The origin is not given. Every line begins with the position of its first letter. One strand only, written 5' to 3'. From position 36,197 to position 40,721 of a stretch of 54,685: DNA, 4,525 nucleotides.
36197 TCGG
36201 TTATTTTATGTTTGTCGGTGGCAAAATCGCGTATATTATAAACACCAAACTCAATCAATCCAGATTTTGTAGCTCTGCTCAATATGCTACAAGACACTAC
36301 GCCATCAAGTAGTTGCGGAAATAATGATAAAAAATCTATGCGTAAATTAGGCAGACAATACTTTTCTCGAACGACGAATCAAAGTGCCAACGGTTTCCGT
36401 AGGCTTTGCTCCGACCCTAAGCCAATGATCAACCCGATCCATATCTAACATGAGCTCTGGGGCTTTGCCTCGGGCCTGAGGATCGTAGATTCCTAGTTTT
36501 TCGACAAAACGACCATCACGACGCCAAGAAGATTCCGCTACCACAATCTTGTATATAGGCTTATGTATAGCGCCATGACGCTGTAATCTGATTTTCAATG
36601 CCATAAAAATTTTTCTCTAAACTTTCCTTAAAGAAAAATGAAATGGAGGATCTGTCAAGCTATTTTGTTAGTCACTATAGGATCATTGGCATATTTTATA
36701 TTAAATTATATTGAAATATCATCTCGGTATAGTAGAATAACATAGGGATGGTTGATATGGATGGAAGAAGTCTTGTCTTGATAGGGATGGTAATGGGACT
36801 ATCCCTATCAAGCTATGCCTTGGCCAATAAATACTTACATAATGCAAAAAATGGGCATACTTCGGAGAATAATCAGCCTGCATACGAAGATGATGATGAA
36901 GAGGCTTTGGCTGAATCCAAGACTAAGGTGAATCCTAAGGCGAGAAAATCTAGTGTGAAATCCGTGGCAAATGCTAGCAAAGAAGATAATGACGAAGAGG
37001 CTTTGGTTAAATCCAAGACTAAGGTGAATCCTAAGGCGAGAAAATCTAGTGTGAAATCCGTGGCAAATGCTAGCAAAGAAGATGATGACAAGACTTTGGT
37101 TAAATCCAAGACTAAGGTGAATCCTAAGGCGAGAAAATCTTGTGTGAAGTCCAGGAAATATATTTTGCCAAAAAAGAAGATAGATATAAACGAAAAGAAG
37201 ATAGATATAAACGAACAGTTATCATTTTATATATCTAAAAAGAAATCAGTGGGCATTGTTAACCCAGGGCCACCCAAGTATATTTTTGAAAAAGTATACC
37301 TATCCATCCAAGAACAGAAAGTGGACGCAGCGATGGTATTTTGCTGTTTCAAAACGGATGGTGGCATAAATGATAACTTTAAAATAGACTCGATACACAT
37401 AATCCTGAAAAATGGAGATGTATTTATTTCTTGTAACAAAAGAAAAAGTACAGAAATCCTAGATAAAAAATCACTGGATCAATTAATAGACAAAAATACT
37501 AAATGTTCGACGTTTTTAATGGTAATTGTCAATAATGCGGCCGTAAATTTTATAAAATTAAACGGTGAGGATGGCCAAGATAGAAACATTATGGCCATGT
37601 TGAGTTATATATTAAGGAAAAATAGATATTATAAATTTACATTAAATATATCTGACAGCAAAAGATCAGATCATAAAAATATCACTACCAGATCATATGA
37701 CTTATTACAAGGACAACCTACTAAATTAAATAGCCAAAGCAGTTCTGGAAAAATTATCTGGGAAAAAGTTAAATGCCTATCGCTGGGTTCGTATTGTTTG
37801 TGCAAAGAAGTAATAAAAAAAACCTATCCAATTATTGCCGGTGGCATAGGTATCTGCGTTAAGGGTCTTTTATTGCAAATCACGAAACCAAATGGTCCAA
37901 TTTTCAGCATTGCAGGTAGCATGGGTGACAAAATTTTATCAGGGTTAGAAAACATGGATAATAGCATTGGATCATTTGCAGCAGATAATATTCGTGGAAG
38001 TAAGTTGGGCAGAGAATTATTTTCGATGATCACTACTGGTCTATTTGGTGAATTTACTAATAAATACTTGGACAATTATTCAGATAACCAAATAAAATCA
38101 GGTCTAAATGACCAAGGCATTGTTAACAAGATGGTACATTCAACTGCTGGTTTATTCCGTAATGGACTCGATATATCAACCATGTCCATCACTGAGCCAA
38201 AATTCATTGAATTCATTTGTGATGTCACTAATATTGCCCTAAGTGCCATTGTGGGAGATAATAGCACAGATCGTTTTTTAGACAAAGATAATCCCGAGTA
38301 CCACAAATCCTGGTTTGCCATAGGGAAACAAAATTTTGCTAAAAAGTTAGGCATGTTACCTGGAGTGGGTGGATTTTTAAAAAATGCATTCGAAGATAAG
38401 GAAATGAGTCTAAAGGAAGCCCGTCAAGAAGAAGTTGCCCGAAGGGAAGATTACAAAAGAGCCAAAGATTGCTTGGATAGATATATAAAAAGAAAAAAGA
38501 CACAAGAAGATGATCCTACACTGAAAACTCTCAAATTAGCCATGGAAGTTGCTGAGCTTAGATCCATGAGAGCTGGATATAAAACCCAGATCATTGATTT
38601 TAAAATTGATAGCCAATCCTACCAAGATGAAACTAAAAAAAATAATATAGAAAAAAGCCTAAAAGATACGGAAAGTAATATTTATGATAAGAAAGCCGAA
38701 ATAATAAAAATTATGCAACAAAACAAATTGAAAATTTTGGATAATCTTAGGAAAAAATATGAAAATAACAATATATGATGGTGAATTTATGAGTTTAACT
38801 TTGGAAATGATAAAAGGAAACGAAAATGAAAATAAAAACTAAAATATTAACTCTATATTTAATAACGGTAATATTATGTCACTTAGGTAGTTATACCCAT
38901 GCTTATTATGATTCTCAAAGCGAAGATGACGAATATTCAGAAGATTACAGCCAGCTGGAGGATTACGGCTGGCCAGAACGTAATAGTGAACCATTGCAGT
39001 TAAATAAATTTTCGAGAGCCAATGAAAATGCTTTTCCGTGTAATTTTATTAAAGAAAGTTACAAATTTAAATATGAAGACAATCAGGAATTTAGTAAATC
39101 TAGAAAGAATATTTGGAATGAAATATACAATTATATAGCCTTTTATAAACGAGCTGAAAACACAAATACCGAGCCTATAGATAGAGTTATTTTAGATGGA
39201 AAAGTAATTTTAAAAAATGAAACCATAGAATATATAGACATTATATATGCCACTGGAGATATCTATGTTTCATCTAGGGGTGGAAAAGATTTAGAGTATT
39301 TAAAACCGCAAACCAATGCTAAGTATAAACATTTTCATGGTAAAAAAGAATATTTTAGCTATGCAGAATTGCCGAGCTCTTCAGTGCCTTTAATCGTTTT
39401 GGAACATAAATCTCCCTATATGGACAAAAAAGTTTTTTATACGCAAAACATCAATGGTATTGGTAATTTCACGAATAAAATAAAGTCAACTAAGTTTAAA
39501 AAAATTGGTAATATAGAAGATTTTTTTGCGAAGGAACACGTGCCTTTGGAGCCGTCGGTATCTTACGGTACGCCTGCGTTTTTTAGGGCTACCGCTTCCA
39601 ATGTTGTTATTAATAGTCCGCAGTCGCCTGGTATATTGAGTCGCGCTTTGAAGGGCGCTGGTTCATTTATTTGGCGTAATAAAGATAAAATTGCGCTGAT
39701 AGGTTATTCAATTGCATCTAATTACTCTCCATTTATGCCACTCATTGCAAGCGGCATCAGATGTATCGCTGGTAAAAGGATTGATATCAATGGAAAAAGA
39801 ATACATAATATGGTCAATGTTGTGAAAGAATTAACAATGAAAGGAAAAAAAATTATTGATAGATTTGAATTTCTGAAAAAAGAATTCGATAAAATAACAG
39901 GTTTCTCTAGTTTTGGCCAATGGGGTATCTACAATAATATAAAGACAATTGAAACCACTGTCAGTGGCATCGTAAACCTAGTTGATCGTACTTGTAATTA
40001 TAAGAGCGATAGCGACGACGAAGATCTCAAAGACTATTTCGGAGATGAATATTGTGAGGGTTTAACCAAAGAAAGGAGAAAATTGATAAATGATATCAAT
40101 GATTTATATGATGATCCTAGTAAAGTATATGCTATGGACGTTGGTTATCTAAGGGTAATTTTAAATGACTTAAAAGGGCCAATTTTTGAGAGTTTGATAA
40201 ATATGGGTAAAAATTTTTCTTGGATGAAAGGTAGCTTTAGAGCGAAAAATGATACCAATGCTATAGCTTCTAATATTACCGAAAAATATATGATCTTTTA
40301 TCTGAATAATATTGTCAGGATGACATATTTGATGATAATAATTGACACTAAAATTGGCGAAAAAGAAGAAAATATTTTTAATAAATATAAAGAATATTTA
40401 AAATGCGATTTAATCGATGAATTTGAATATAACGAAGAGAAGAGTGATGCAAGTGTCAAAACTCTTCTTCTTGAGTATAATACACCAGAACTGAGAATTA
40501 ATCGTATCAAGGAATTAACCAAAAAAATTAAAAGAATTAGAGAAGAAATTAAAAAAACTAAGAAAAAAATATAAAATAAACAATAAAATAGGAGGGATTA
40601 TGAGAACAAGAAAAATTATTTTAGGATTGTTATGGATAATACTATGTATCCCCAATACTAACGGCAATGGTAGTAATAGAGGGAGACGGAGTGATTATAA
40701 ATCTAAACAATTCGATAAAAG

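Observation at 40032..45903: A shared C-terminal module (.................hydrophobic helix...ELTK) in ORF B and ORF C, and as a stand-alone secreted protein (ORF E)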

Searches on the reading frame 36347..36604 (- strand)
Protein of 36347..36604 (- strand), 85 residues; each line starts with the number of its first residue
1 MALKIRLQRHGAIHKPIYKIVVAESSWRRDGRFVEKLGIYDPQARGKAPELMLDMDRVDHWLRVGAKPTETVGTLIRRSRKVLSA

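Call 13: find_encoding_contigs(protein=window:36347-36604:-, flank=3000, max_places=6)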
Protein window:36347-36604:- (85 aa): no gene with exactly this product is on record in the collection.

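Call 45: find_related_loci(query=A4, collection=metagenome_contigs, flank=10000)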
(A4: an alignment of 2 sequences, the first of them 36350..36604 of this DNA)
Query A4 (85 aa) in metagenome_contigs; peptide patterns used: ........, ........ (x = any residue, [..] = any of these).
321 stretches matched a pattern; 180 encode a relative of the query (tblastn E <= 1e-3); the best 80 are kept; 80 distinct loci.
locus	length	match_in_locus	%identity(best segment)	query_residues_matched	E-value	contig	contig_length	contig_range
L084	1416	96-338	67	1-81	6e-35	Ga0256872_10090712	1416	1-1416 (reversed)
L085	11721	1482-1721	61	1-80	2e-33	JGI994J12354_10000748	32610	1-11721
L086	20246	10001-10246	62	1-82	2e-32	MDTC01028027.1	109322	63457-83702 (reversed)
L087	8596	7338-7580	62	1-81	2e-32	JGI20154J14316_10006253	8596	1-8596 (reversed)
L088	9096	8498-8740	62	1-81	2e-32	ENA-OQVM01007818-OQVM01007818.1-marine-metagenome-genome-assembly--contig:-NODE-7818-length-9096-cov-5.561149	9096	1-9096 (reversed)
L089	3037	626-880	60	1-85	4e-32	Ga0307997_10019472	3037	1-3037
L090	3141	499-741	62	1-81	3e-32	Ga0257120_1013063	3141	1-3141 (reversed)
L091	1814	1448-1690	62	1-81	2e-32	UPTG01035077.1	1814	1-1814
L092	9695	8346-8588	62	1-81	3e-32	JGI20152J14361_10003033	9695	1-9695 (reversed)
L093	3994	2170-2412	62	1-81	2e-32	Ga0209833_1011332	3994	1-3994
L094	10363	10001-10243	62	1-81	2e-32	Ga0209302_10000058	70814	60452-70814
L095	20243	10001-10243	62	1-81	3e-32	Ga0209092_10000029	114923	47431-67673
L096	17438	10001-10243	62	1-81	4e-32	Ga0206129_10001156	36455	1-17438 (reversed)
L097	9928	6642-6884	62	1-81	2e-32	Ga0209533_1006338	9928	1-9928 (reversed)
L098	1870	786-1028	63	1-81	3e-32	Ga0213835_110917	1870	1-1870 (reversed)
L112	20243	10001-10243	62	1-81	7e-32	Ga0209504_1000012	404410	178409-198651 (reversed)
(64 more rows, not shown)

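Call 83: search_protein_families(library=ncbifam, proteins=[L112:1953-3785:-, L112:5684-7729:-, L112:8288-9421:-, L112:11494-14499:+, L112:15973-18504:-, L086:6828-8039:+, L086:8556-9809:-, L086:11528-15271:+, L086:17468-19357:+], max_evalue=1e-20)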
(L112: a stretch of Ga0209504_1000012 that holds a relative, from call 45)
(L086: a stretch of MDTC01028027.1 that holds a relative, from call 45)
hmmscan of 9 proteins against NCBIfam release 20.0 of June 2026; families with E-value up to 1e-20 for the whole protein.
L112:1953-3785:- (610 aa): 50 families (the best 25 are shown)
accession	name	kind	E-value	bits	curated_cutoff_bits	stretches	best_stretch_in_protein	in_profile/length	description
TIGR00118.1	acolac_lg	equivalog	6.8e-208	691.6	538.35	1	34-605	1-554/557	biosynthetic-type acetolactate synthase large subunit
NF005860.0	PRK07789.1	equivalog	3.9e-205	682.8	881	1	12-607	12-600/615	acetolactate synthase large subunit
NF004710.0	PRK06048.1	equivalog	4.3e-197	656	976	1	33-605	7-557/561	acetolactate synthase large subunit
NF005651.0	PRK07418.1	subfamily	8.3e-197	655.1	942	1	26-605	11-579/617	acetolactate synthase large subunit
NF006524.0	PRK08978.1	equivalog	1.1e-191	637.8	738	1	34-605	1-544/548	acetolactate synthase 2 catalytic subunit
NF005228.0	PRK06725.1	equivalog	1.5e-183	611.1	991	1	33-605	15-565/571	acetolactate synthase large subunit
NF006581.0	PRK09107.1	equivalog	2.7e-180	600.6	974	1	29-608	6-576/595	acetolactate synthase 3 large subunit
NF005824.0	PRK07710.1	equivalog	4.6e-178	593.1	976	1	29-600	12-563/573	acetolactate synthase large subunit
NF004919.0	PRK06276.1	equivalog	4.8e-178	593.1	866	1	34-606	1-558/582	acetolactate synthase large subunit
NF006016.1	PRK08155.1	equivalog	5.7e-178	592.8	870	1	33-604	2-551/554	acetolactate synthase large subunit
NF006319.0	PRK08527.1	equivalog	3.6e-177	590.2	905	1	33-608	3-561/565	acetolactate synthase large subunit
NF005058.0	PRK06466.1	equivalog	2.1e-169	564.7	951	1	34-607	4-569/574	acetolactate synthase 3 large subunit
NF005584.0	PRK07282.1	equivalog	3e-162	541.1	970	1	34-605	10-560/566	acetolactate synthase large subunit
NF005409.0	PRK06965.1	equivalog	9e-162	539.5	1035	1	28-609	15-585/587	acetolactate synthase 3 catalytic subunit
NF006525.0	PRK08979.1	equivalog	1.2e-159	532.4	1084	1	34-607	4-567/572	acetolactate synthase 3 large subunit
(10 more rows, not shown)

L112:5684-7729:- (681 aa): 53 families (the best 25 are shown)
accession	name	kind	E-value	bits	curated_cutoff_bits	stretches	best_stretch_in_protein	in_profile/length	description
NF008318.0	PRK11107.1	equivalog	9.5e-119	397.9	890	2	133-534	151-524/920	two-component sensor histidine kinase BarA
TIGR02956.1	TMAO_torS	equivalog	1.2e-114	384.4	676.5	1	211-675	382-817/967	TMAO reductase system sensor histidine kinase/response regulator TorS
NF041947.1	LuxQ_Vibrio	equivalog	1.8e-98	330.5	1200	1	279-674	455-835/843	quorum-sensing autoinducer 2 sensor kinase/phosphatase LuxQ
NF011874.0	PRK15347.1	equivalog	5e-93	312.7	852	2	280-533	381-619/921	two component system sensor kinase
NF038297.2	hybrid_HK_HrmK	equivalog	6.2e-90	302.6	725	1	273-675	211-605/607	hybrid histidine kinase/response regulator HrmK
NF008099.0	PRK10841.1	equivalog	2.1e-87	293.9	920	2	281-530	454-692/949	two-component system sensor histidine kinase RcsC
NF045901.1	HisKinLetSLeg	equivalog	6.1e-83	279.3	1650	1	274-529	273-519/906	two-component system sensor histidine kinase LetS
NF008302.0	PRK11091.1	equivalog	9e-83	278.8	838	1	285-678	271-643/779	aerobic respiration two-component sensor histidine kinase ArcB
NF008543.0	PRK11466.1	equivalog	4.2e-68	230.1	982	1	267-674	415-794/914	TMAO reductase system sensor histidine kinase/response regulator TorS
NF046044.1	PnpS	equivalog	1.1e-58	199.2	400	1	291-525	164-388/390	two-component system histidine kinase PnpS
NF007420.1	PRK09959.1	equivalog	2.8e-58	197.4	1995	1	283-670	698-1066/1197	acid-sensing system histidine kinase EvgS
NF033092.0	HK_WalK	equivalog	5.2e-54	183.8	725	1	290-526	365-592/594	cell wall metabolism sensor histidine kinase WalK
NF041832.1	near_NosP_CTERM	subfamily_domain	6.1e-46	157.2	400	1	291-673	1-365/370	NahK/ErcS family hybrid sensor histidine kinase/response regulator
NF047874.1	MASE3_PAS_HK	subfamily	7.4e-46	157.2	560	1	280-535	381-631/655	MASE3 domain-containing sensor histidine kinase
NF053592.1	HK_near_YfiR_like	equivalog_domain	1.7e-45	155.3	194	1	9-232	1-223/223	sensor histidine kinase, YfiR-like protein-associated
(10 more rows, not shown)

L112:8288-9421:- (377 aa): 0 families

L112:11494-14499:+ (1001 aa): 0 families

L112:15973-18504:- (843 aa): 12 families
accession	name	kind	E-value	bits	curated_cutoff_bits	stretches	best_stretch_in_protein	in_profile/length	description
NF006032.0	PRK08173.1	equivalog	0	1022.3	1058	1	2-842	3-824/863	DNA topoisomerase III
NF011313.0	PRK14724.1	equivalog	1.5e-257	857.1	1088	1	1-839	2-855/988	DNA topoisomerase III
NF005829.0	PRK07726.1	subfamily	1.5e-175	585.6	597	1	3-665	2-643/669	DNA topoisomerase 3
TIGR01056.1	topB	subfamily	2.1e-156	522.3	515.75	1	1-676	1-660/706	DNA topoisomerase III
TIGR01057.1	topA_arch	equivalog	1.1e-77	261.7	458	1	6-645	1-600/618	DNA topoisomerase I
NF004438.0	PRK05776.1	equivalog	1.1e-75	255.2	793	1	2-653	9-622/677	DNA topoisomerase I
TIGR01051.1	topA_bact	equivalog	1.3e-59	202.8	456.4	1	32-642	9-604/632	type I DNA topoisomerase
NF005555.0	PRK07220.1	equivalog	6.9e-59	199.9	635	1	4-623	3-573/740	DNA topoisomerase I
NF011532.0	PRK14973.1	equivalog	8.6e-50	169.4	930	1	3-651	2-606/936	DNA topoisomerase I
NF006451.0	PRK08780.1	equivalog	1.4e-46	159.4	1265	1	92-617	60-576/824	DNA topoisomerase I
NF004966.0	PRK06319.1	equivalog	1.2e-33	116.2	868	1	31-665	12-628/862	DNA topoisomerase I/SWI domain fusion protein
TIGR01054.1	rgy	equivalog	2.2e-23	81.9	471.7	1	84-607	700-1165/1172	reverse gyrase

L086:6828-8039:+ (403 aa): 6 families
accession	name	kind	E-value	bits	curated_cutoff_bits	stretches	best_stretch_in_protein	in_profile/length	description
TIGR00479.1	rumA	equivalog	6.8e-90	302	183.55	2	219-395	255-432/432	23S rRNA (uracil(1939)-C(5))-methyltransferase RlmD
NF009639.0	PRK13168.1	equivalog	1.9e-80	270.9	458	2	225-401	268-444/446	23S rRNA (uracil(1939)-C(5))-methyltransferase RlmD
NF002910.0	PRK03522.2-3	equivalog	1.9e-35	122.6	558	1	223-402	200-382/383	23S rRNA (uracil(747)-C(5))-methyltransferase RlmC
NF002909.0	PRK03522.2-1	equivalog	2.6e-32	112.4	553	1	233-402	208-373/374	23S rRNA (uracil(747)-C(5))-methyltransferase RlmC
TIGR02143.1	trmA_only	equivalog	1.6e-30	106.3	334.65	0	224-316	164-255/352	tRNA (uridine(54)-C5)-methyltransferase TrmA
TIGR02085.1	meth_trns_rumB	equivalog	1.6e-26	93.2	429.5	1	233-400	209-372/374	23S rRNA (uracil(747)-C(5))-methyltransferase RlmC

L086:8556-9809:- (417 aa): 6 families
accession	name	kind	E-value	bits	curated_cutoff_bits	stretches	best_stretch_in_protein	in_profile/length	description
NF041398.1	GluDhGdhB_Halo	equivalog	4.1e-143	477.2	620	1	12-416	4-407/410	glutamate dehydrogenase GdhB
NF040817.1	GdhA_Arch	equivalog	1.1e-134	449.7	750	1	16-415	11-414/419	glutamate dehydrogenase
NF006929.0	PRK09414.1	equivalog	4.3e-83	279.8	536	1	34-416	52-443/445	NADP-specific glutamate dehydrogenase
NF010634.0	PRK14031.1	equivalog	5.3e-69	232.8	822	1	36-416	50-442/444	NADP-specific glutamate dehydrogenase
NF010633.0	PRK14030.1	subfamily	3.8e-64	217.4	743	1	36-416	50-443/445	glutamate dehydrogenase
NF035922.1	Trp_DH_ScyB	equivalog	7.9e-22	77.7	600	0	65-412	30-343/346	tryptophan dehydrogenase ScyB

L086:11528-15271:+ (1247 aa): 0 families

L086:17468-19357:+ (629 aa): 2 families
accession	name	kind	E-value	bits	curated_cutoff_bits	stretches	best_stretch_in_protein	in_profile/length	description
TIGR01779.1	TonB-B12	equivalog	2.8e-28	98.8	599.7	1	75-619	67-604/614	TonB-dependent vitamin B12 receptor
NF007926.1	PRK10641.1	equivalog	2.3e-21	76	836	0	306-618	306-606/617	TonB-dependent vitamin B12 receptor BtuB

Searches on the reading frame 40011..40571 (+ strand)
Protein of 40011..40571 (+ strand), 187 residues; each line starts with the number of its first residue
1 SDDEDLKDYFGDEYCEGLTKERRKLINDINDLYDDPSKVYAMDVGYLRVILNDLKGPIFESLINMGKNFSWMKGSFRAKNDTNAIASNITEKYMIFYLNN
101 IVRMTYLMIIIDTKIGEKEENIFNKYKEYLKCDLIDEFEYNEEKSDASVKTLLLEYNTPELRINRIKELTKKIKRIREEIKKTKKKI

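Call 48: find_homologous_proteins(query=A2, max_evalue=0.01)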
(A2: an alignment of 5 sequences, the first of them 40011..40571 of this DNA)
Query A2 (5 sequences) (187 aa, profile of the alignment): 2 proteins with E <= 0.01 among 1951 candidates.
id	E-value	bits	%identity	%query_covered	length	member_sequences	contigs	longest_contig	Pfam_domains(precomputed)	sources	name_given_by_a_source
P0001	2.2e-56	208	24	96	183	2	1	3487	-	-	-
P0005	3.8e-26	110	25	34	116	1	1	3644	-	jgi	jgi:hypothetical protein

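Call 55: search_solved_structures(query=A5, max_evalue=10)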
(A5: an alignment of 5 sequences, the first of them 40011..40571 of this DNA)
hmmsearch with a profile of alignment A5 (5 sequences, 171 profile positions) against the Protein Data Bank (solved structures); distinct sequences matched with E-value up to 10: 1.
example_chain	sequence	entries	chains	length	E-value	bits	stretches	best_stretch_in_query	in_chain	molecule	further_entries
8sdi_A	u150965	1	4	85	0.066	16.4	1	8-59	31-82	Tripartite motif-containing protein 45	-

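Call 60: predict_structure(alignment_id=A5)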
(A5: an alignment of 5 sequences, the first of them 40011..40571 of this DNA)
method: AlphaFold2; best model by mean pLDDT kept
length: 187 residues; sequences in the alignment: 5
mean_pLDDT: 79.9   pTM: 0.79
mean pLDDT of the five models: 79.9, 78.1, 76.1, 74.5, 72.1
residues with pLDDT >= 90: 59; 70-90: 88; 50-70: 26; < 50: 14
segments of 3 or more residues with pLDDT < 50: 72-82
pLDDT, mean of each block of 10 residues (from residue 1): 69 79 88 94 95 84 67 44 61 83 93 91 85 66 70 89 95 89 75
secondary structure, 60 per line:
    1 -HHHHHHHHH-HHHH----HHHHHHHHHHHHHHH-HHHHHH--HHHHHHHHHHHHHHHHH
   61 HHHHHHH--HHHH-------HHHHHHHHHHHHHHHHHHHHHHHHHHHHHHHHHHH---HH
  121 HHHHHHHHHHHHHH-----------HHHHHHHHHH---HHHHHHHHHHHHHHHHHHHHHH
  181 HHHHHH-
elements in order: H2-10 H12-15 H20-34 H36-41 H44-67 H70-73 H81-115 H119-134 H146-155 H159-186

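Call 62: fold_search(model_id=the predicted structure, library=pdb)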
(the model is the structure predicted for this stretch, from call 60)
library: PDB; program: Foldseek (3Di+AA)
matches with E <= 10: 88; with E <= 0.001: 0
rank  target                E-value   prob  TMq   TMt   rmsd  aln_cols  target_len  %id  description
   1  2q13                  1.2e+00  0.12  0.25  0.15  25.9       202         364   10  Crystal structure of BAR-PH domain of APPL1 (released 2007-08-14)
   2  5c5b_B                1.4e+00  0.09  0.23  0.14  26.0       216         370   13  Crystal Structure of Human APPL BAR-PH Heterodimer (released 2016-06-22)
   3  2z0o                  1.6e+00  0.11  0.25  0.15  26.1       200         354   10  Crystal structure of APPL1-BAR-PH domain (released 2008-05-13)
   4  9uhd                  2.3e+00  0.10  0.24  0.22  27.1       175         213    6  Structure of FAM92A BAR domain (released 2025-07-16)
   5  5c5b_D                2.3e+00  0.07  0.22  0.13  26.5       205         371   11  Crystal Structure of Human APPL BAR-PH Heterodimer (released 2016-06-22)
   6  3c1y_A                2.6e+00  0.21  0.29  0.17   8.0       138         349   12  Structure of bacterial DNA damage sensor protein with co-purified and co-crystallized ligand (released 2008-05-06)
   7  3sog                  2.7e+00  0.09  0.24  0.23  21.0       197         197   11  Crystal structure of the BAR domain of human Amphiphysin, isoform 1 (released 2011-07-13)
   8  9ri9_B                2.8e+00  0.21  0.30  0.09   8.6       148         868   12  Cryo-EM structure of the tomato NRC3 hexameric resistosome (released 2025-07-23)
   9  3dyu_A                2.8e+00  0.13  0.30  0.18  25.1       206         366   14  Crystal structure of Snx9PX-BAR (230-595), H32 (released 2008-09-16)
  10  4tx5_B                2.8e+00  0.04  0.15  0.16  21.5       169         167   12  Crystal structure of Smac-DIABLO (in space group P65) (released 2015-07-15)
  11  4h8s_A                3.1e+00  0.08  0.24  0.14  28.2       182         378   10  Crystal structure of human APPL2BARPH domain (released 2012-10-17)
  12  4i1q_B                3.2e+00  0.11  0.27  0.25  23.6       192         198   15  Crystal Structure of hBRAP1 N-BAR domain (released 2013-02-06)
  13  4h8s_C                3.6e+00  0.08  0.26  0.14  27.6       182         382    8  Crystal structure of human APPL2BARPH domain (released 2012-10-17)
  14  9s97_B                3.6e+00  0.05  0.19  0.18  19.6       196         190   12  CdvB2 filament - low twist (released 2026-01-28)
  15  4dcn_D                3.7e+00  0.06  0.22  0.21  27.3       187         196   12  Crystal Structure Analysis of the Arfaptin2 BAR domain in Complex with ARL1 (released 2012-06-13)
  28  8s2p_BBB              5.0e+00  0.03  0.17  0.17  21.0       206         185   14  Crystal structure of Borrelia burgdorferi paralogous family 12 outer surface protein BBH37 (space group p21) (released 2025-03-05)
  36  6e7e                  5.8e+00  0.04  0.18  0.20  17.4       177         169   14  High resolution crystal structure of IncA soluble domain (released 2019-07-10)
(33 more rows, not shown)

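Call 69: fold_search(model_id=the predicted structure, library=viral)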
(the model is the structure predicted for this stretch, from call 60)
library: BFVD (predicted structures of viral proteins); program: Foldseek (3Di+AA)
matches with E <= 10: 124; with E <= 0.001: 0
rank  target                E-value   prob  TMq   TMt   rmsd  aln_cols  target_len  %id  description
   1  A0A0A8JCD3            1.1e+00  0.20  0.27  0.31  10.8       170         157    9  19 kDa protein [Persimmon virus B]
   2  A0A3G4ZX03            1.1e+00  0.14  0.24  0.26  19.5       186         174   10  Uncharacterized protein [Faunusvirus sp.]
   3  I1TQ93                1.1e+00  0.16  0.24  0.25  18.7       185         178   13  (no name in the UniProt tables at hand)
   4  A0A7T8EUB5            1.2e+00  0.07  0.16  0.09  15.6       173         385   18  (no name in the UniProt tables at hand)
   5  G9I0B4                1.3e+00  0.12  0.20  0.08  16.3       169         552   11  Uncharacterized protein [Helicoverpa zea nudivirus 2]
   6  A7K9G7                2.5e+00  0.11  0.30  0.21  17.6       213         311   15  Uncharacterized protein Z557R [Chlorovirus heliozoae]
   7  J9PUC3                2.5e+00  0.09  0.23  0.17  19.3       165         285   13  Nucleotidyltransferase [Bacillus phage BCD7]
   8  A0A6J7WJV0            2.7e+00  0.10  0.26  0.10  15.0       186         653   12  Uncharacterized protein [uncultured Caudovirales phage]
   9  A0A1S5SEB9            2.7e+00  0.06  0.20  0.11  23.1       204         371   15  (no name in the UniProt tables at hand)
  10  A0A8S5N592            2.7e+00  0.06  0.18  0.11  14.3       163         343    9  Zinc binding domain [Myoviridae sp. ctsip2]
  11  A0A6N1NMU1            2.8e+00  0.06  0.21  0.13  16.7       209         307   15  Putative orfan [Tupanvirus soda lake]
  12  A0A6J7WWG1            3.0e+00  0.14  0.30  0.12  11.4       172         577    9  Uncharacterized protein [uncultured Caudovirales phage]
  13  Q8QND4                3.1e+00  0.05  0.19  0.07  17.8       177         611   12  EsV-1-148 [Ectocarpus siliculosus virus 1 (isolate New Zealand/Kaikoura/1988)]
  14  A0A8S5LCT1            3.3e+00  0.11  0.28  0.31  17.8       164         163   13  Uncharacterized protein [Siphoviridae sp. ctMS01]
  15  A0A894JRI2            3.3e+00  0.03  0.17  0.11  18.6       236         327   11  (no name in the UniProt tables at hand)
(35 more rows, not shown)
